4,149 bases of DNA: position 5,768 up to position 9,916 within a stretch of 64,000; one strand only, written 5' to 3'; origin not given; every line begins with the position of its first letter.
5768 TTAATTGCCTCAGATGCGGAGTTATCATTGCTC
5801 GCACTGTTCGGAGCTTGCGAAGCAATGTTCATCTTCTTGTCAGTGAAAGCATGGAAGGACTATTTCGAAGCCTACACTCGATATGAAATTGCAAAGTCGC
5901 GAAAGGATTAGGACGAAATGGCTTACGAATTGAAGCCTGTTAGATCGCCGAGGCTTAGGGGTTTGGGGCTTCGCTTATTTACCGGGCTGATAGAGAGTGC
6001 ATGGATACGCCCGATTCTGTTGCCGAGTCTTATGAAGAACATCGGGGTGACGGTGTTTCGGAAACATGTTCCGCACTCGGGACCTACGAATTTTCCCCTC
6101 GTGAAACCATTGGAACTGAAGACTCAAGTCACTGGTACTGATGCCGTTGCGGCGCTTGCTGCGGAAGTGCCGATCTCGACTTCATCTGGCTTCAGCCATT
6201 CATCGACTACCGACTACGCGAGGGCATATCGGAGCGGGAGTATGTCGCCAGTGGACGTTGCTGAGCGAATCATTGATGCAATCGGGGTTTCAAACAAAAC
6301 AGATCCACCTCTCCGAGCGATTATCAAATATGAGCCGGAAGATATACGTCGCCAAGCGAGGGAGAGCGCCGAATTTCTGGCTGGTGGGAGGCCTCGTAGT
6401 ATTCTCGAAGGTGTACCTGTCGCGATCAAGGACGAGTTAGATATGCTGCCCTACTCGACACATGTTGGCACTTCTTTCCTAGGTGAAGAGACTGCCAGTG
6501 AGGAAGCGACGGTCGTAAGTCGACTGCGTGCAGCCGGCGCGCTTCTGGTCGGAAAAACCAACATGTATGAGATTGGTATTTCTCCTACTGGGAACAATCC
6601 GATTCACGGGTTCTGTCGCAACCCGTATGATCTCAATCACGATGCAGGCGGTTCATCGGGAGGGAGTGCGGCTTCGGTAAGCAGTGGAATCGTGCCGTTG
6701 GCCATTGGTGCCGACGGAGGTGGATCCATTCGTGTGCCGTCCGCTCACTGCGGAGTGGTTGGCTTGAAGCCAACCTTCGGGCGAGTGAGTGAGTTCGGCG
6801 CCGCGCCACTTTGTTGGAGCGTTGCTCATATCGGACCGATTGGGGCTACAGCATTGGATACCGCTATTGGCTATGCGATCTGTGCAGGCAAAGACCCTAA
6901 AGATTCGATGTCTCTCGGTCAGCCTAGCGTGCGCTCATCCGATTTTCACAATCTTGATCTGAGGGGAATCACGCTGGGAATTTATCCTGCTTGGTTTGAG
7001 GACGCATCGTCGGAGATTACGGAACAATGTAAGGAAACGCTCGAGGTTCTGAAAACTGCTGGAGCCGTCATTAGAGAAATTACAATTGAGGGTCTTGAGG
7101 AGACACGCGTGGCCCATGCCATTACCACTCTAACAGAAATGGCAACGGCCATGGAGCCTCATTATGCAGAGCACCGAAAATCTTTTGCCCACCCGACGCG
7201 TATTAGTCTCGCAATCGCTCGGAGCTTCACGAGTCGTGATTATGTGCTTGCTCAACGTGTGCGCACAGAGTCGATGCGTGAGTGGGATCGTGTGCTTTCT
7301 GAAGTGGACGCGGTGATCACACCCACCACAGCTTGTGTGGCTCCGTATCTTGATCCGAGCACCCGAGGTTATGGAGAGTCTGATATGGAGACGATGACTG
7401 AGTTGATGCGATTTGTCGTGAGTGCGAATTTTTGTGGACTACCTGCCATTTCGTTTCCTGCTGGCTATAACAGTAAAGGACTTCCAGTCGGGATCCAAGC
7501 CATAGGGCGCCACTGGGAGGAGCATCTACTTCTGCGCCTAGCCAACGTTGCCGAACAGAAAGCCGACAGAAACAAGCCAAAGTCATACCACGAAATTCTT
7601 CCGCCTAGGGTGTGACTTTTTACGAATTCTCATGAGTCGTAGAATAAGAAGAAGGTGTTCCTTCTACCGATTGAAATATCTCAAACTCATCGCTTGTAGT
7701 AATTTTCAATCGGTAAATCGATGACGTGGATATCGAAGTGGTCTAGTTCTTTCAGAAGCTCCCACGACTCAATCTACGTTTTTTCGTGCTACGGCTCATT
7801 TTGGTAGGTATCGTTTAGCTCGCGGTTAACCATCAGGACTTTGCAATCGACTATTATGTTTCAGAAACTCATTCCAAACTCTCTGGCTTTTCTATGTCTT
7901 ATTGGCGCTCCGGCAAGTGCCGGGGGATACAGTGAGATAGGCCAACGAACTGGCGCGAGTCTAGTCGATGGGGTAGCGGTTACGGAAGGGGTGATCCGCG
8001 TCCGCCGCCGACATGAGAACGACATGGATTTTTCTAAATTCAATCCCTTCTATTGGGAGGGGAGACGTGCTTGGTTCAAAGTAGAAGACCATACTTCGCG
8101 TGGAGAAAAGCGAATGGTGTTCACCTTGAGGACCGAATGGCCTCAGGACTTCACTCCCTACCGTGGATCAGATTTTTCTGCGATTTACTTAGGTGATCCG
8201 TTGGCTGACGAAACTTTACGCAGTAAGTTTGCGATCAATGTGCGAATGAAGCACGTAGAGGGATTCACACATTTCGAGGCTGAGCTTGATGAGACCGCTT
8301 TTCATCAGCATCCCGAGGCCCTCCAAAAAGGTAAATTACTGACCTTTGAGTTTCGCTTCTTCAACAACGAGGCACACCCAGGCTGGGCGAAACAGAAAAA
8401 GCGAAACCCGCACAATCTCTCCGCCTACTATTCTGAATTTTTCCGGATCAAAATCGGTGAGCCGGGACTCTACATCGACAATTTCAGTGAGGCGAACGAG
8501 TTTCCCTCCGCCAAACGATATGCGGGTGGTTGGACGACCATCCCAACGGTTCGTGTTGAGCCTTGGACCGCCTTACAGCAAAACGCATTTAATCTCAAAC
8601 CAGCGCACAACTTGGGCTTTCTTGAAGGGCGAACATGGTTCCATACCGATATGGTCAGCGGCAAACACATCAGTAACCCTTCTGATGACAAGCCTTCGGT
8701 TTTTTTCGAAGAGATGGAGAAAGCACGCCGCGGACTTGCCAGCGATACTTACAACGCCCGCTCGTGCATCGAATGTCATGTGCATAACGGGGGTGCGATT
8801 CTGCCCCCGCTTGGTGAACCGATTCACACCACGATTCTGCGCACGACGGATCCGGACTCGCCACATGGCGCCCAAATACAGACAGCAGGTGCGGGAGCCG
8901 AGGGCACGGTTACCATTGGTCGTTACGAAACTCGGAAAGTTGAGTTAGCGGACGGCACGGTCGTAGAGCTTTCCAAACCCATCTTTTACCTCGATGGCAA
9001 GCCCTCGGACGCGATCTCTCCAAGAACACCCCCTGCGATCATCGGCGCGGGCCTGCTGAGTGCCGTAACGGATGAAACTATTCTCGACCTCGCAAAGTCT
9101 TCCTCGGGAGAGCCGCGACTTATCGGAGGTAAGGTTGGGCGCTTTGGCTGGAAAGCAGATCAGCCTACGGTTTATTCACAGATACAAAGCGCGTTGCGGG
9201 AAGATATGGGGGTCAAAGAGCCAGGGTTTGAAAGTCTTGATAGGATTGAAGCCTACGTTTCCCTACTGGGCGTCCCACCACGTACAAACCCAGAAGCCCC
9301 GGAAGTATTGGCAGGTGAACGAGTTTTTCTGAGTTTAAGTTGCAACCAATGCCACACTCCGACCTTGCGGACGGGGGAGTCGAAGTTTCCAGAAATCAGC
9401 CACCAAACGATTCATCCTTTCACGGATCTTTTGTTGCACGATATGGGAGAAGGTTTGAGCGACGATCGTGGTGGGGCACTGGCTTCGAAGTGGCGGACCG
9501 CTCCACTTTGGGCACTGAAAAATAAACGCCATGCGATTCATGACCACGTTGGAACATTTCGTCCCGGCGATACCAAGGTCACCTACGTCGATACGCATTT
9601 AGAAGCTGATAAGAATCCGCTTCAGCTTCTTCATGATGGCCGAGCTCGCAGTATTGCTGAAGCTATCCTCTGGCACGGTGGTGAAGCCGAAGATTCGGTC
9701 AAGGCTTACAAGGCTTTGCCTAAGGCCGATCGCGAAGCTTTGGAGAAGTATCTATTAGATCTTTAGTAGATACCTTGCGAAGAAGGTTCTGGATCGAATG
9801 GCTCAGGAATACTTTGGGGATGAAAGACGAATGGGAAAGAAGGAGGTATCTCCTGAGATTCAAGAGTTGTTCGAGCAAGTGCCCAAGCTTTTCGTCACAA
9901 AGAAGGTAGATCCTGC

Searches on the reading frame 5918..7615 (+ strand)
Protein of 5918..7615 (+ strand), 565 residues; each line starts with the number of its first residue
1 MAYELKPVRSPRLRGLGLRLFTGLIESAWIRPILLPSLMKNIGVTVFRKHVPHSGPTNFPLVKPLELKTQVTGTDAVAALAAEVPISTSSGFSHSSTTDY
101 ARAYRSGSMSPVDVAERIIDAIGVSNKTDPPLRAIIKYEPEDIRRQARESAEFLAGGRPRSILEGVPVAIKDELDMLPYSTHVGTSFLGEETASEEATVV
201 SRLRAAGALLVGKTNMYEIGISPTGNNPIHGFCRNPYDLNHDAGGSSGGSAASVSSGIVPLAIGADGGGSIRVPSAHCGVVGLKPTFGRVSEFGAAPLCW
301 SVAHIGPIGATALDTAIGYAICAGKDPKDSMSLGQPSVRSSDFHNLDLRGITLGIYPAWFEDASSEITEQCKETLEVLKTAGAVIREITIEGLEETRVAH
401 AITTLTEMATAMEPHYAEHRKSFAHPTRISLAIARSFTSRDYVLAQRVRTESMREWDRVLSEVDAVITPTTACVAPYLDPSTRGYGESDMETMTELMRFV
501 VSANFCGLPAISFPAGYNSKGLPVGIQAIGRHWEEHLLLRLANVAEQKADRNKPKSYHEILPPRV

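Call 41: search_protein_families(library=pfam, proteins=[window:5918-7615:+], max_evalue=0.00001)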
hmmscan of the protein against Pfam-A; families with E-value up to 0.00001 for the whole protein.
window:5918-7615:+ (565 aa): 1 family
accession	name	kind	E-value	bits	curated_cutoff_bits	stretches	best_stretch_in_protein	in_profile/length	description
PF01425.27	Amidase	-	3.1e-97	326.9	27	1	127-539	12-445/445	Amidase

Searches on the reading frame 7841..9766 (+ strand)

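Call 41: search_protein_families(library=pfam, proteins=[window:7841-9766:+], max_evalue=0.00001)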
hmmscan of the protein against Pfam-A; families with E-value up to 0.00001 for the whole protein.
window:7841-9766:+ (641 aa): 1 family
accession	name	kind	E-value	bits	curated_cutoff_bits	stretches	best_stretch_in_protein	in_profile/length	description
PF06537.16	DHOR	-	1.1e-46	159.8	22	3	469-562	343-445/499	Di-haem oxidoreductase, putative peroxidase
